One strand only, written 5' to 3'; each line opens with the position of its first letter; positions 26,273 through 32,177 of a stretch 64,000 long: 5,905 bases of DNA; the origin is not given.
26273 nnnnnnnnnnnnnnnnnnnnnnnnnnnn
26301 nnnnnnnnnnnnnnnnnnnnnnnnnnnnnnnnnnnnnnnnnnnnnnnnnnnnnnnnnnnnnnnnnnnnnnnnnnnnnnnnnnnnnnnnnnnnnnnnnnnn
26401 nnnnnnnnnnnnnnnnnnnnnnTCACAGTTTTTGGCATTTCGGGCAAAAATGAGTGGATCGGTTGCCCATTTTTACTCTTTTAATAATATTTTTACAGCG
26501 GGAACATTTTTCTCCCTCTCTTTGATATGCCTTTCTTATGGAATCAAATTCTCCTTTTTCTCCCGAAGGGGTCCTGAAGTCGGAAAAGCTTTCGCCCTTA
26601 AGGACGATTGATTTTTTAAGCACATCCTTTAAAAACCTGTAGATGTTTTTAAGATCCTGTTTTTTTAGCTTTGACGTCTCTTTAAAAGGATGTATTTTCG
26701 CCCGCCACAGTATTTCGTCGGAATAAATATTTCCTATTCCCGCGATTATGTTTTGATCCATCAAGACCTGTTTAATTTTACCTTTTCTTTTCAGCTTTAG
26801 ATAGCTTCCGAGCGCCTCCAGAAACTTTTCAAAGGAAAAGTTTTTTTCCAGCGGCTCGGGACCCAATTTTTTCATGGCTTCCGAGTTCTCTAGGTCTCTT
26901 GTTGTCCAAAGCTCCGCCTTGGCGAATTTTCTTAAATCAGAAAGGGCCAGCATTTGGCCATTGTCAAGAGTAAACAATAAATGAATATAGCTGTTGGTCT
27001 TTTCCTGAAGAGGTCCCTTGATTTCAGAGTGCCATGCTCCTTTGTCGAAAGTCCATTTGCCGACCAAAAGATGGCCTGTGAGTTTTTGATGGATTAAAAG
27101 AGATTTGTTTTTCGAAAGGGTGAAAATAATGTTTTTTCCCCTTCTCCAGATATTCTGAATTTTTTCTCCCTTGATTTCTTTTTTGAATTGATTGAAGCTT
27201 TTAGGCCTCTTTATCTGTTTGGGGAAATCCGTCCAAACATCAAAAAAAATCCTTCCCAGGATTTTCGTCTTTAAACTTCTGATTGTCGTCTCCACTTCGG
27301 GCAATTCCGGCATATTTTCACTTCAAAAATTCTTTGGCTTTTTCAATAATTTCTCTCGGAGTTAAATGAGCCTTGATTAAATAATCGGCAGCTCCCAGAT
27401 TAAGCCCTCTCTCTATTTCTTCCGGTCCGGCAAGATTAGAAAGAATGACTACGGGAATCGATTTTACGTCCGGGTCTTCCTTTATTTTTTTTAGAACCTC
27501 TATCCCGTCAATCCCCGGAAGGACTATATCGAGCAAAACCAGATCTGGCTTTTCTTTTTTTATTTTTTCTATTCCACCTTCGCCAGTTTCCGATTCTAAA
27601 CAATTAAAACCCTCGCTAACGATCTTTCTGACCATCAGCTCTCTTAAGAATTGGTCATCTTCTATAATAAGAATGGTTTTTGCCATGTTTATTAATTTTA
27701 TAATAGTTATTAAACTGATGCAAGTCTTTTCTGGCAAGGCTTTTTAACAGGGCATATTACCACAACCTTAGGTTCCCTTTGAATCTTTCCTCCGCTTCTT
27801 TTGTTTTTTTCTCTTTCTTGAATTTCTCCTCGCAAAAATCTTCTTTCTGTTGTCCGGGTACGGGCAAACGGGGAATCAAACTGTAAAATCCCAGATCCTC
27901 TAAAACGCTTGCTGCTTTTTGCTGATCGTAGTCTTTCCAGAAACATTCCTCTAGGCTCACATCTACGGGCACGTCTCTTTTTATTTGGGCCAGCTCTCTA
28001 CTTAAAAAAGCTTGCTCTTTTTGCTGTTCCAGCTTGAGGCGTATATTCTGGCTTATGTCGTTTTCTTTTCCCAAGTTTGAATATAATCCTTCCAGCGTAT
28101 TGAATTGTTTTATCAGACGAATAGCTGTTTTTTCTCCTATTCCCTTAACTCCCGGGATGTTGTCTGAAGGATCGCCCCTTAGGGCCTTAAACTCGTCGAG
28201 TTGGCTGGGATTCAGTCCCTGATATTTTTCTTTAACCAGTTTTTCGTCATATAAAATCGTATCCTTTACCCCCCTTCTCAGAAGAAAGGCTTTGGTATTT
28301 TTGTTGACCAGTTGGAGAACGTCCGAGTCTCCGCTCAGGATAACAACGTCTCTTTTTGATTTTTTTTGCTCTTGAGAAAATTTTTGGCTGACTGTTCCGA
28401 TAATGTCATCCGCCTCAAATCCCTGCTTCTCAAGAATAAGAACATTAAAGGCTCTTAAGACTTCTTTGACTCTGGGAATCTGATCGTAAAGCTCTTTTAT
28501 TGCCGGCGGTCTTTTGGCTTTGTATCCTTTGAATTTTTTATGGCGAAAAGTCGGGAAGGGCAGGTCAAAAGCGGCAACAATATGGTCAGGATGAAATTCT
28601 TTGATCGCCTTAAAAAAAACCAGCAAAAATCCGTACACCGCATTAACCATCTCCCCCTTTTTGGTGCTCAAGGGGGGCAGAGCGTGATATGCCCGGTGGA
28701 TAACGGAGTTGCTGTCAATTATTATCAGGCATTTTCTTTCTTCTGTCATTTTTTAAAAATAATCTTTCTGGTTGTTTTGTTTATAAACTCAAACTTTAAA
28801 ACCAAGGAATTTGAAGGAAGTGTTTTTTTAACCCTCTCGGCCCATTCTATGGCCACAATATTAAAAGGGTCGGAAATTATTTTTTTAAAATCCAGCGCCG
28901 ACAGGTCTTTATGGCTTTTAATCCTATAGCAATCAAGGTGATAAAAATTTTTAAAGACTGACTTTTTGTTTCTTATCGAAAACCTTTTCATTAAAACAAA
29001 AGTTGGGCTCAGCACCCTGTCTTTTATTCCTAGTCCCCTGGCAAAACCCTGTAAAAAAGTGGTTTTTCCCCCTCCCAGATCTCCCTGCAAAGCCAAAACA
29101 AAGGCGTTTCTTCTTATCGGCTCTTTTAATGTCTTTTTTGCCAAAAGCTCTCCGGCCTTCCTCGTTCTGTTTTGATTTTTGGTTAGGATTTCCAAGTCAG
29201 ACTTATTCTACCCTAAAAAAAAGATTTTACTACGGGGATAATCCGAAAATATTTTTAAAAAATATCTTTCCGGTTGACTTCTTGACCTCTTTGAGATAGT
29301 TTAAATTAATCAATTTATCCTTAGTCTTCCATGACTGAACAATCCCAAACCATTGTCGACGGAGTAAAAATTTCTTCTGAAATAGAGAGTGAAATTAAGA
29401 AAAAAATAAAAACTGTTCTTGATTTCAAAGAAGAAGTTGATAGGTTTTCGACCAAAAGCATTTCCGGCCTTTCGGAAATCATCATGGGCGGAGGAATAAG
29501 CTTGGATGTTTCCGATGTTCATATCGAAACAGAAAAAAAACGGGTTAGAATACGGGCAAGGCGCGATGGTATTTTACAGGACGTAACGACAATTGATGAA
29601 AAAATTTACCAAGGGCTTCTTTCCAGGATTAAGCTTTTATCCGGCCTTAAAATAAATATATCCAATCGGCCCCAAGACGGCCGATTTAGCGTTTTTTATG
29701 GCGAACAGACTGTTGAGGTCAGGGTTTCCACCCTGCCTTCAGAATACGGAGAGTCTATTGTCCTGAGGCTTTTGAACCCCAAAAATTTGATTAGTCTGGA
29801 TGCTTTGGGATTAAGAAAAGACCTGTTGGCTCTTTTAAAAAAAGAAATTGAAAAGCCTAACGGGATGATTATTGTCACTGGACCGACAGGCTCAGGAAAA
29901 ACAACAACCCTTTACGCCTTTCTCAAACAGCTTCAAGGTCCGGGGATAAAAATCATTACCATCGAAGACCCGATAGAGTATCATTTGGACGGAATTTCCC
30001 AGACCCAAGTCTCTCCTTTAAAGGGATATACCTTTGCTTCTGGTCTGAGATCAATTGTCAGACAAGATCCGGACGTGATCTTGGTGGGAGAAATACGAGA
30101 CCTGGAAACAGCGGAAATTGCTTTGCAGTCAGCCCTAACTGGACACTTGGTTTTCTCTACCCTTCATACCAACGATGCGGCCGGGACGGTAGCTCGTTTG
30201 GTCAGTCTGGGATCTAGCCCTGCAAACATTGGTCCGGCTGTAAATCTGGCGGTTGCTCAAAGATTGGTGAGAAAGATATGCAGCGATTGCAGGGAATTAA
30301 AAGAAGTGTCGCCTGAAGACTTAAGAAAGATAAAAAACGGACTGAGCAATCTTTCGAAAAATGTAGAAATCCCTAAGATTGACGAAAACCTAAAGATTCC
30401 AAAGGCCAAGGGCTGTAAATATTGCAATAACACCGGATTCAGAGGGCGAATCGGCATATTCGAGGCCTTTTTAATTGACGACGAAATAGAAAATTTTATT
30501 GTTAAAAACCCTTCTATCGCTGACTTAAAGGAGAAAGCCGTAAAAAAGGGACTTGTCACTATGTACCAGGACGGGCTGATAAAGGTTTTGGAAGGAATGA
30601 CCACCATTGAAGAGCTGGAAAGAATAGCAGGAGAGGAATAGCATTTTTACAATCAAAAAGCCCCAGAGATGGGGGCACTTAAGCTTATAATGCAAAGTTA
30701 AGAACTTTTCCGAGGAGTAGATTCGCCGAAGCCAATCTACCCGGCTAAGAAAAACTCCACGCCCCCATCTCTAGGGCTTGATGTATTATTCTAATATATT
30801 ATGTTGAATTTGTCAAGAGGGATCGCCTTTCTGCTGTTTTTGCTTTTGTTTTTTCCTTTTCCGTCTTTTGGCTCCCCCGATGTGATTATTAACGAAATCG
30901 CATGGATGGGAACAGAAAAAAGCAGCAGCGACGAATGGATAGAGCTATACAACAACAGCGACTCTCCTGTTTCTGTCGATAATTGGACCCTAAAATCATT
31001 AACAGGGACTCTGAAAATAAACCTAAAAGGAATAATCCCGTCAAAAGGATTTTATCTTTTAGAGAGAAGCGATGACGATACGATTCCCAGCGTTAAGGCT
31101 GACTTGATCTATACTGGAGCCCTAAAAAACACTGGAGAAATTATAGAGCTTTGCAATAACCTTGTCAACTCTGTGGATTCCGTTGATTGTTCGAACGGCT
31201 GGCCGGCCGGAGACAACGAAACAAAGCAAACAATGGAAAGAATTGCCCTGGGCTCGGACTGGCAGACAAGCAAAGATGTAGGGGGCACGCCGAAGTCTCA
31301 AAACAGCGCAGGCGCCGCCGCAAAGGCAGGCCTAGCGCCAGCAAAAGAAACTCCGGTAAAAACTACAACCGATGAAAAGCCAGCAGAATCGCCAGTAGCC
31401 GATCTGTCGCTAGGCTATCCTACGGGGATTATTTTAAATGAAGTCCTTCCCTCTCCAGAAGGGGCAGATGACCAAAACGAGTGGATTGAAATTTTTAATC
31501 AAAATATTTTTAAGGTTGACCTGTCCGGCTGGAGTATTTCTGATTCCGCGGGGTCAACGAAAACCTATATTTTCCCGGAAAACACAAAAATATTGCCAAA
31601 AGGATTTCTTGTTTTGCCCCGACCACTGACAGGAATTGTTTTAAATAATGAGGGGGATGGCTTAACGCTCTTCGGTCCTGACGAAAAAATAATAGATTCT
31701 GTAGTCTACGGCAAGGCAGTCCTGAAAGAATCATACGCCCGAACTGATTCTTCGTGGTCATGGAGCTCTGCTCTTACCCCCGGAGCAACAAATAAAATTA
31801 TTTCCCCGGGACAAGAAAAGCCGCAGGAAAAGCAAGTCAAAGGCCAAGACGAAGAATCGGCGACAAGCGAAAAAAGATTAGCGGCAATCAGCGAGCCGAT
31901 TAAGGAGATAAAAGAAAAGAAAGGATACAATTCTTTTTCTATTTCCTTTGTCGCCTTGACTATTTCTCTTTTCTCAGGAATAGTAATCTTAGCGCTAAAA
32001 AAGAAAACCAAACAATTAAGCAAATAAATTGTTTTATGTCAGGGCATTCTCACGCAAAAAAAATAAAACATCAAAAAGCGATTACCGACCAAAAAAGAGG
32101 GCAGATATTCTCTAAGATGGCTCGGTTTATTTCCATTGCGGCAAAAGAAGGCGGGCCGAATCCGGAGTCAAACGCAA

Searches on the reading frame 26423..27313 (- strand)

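Call 15: search_protein_families(library=pfam, proteins=[window:26423-27313:-], max_evalue=0.001)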
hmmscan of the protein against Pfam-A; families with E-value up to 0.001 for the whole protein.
window:26423-27313:- (296 aa): 4 families
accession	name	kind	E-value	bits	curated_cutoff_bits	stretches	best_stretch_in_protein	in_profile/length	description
PF06831.19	H2TH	-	4.7e-26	91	34.7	1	150-244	1-90/93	Formamidopyrimidine-DNA glycosylase H2TH domain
PF01149.29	Fapy_DNA_glyco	-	1.4e-25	90.6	25.5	1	1-132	1-116/117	Formamidopyrimidine-DNA glycosylase N-terminal domain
PF06827.20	zf-FPG_IleRS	-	1.5e-11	44.3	21.3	1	267-295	1-29/30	Zinc finger found in FPG and IleRS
PF05833.16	NFACT_N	-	6.2e-06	25.7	31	1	160-267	175-273/456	NFACT N-terminal and middle domains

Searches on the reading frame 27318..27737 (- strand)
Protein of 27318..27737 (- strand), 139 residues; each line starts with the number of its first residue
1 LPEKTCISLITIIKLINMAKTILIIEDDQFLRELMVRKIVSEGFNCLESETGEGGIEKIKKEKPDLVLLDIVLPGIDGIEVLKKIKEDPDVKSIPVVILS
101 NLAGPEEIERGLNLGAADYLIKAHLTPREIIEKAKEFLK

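Call 16: search_protein_families(library=pfam, proteins=[window:27318-27737:-], max_evalue=0.001)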
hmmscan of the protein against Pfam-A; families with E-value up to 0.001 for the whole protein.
window:27318-27737:- (139 aa): 1 family
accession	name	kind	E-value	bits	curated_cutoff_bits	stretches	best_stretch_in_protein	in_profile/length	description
PF00072.30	Response_reg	-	2.6e-24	86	30.2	1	22-133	1-109/111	Response regulator receiver domain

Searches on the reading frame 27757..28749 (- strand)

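Call 16: search_protein_families(library=pfam, proteins=[window:27757-28749:-], max_evalue=0.001)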
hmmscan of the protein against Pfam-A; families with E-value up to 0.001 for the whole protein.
window:27757-28749:- (330 aa): 2 families
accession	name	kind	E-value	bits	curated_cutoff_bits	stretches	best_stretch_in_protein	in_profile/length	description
PF02739.22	5_3_exonuc_N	-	7.7e-51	172.5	34.3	1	8-177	2-164/164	5'-3' exonuclease, N-terminal resolvase-like domain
PF01367.25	5_3_exonuc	-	5e-32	110.7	40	1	180-276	2-96/97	5'-3' exonuclease, C-terminal SAM fold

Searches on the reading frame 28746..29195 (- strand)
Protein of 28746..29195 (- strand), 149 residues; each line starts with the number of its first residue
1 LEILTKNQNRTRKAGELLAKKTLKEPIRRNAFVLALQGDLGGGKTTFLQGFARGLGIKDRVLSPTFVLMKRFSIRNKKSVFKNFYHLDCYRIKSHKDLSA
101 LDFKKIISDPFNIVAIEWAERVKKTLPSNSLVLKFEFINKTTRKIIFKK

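Call 16: search_protein_families(library=pfam, proteins=[window:28746-29195:-], max_evalue=0.001)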
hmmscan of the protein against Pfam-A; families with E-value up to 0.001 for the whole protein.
window:28746-29195:- (149 aa): 1 family
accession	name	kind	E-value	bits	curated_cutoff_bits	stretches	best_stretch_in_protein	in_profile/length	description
PF02367.23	TsaE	-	4.6e-31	107.9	26.6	1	6-144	2-127/128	Threonylcarbamoyl adenosine biosynthesis protein TsaE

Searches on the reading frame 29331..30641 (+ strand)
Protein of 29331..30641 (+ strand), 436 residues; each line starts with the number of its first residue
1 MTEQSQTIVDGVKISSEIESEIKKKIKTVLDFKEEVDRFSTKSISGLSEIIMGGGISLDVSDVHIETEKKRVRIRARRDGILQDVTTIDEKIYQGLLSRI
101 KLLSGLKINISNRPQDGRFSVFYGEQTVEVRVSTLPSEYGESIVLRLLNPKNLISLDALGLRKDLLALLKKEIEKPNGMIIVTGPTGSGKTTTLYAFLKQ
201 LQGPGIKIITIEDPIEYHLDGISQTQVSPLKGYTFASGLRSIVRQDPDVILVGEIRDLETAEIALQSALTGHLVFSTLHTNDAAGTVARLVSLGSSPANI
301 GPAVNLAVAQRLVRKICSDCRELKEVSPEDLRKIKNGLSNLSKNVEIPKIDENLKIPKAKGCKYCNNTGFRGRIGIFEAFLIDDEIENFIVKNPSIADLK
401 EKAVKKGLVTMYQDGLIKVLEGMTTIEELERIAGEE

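Call 16: search_protein_families(library=pfam, proteins=[window:29331-30641:+], max_evalue=0.001)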
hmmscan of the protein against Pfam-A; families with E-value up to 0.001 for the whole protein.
window:29331-30641:+ (436 aa): 6 families
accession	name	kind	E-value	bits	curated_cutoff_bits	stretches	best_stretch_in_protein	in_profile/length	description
PF00437.27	T2SSE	-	3.1e-115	385.2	24.9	1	56-431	20-370/370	Type II/IV secretion system protein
PF13191.12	AAA_16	-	3.2e-05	24.9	32.6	1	164-248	11-84/167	AAA ATPase domain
PF25199.1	nSTAND_NTPase5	-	3.2e-05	24.2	34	1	164-221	27-86/145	Novel STAND NTPase 5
PF13401.12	AAA_22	-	3.3e-05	24.7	27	1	176-209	4-39/130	AAA domain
PF20720.3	nSTAND3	-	0.00011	22.4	27.2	1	175-215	15-55/155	Novel STAND NTPase 3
PF13173.12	AAA_14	-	0.00093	19.6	27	0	178-267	3-83/129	AAA domain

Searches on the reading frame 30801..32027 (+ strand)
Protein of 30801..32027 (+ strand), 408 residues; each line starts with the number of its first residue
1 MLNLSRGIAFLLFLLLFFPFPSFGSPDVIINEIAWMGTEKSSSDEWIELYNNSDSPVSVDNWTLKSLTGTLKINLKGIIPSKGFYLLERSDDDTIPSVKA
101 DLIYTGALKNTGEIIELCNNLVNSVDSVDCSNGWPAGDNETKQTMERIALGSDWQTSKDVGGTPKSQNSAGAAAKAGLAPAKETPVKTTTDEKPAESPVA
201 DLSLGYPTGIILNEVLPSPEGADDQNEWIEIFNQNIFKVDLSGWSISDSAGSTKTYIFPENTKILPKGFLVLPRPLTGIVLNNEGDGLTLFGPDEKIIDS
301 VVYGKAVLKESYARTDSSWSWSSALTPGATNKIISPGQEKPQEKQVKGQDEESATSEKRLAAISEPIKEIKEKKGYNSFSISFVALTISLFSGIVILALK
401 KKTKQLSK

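Call 16: search_protein_families(library=pfam, proteins=[window:30801-32027:+], max_evalue=0.001)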
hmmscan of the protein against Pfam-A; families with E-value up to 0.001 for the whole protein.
window:30801-32027:+ (408 aa): 1 family
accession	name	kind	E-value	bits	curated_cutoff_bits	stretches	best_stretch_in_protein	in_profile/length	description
PF00932.25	LTD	-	5.5e-29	101.2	34.3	2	209-304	7-108/109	Lamin Tail Domain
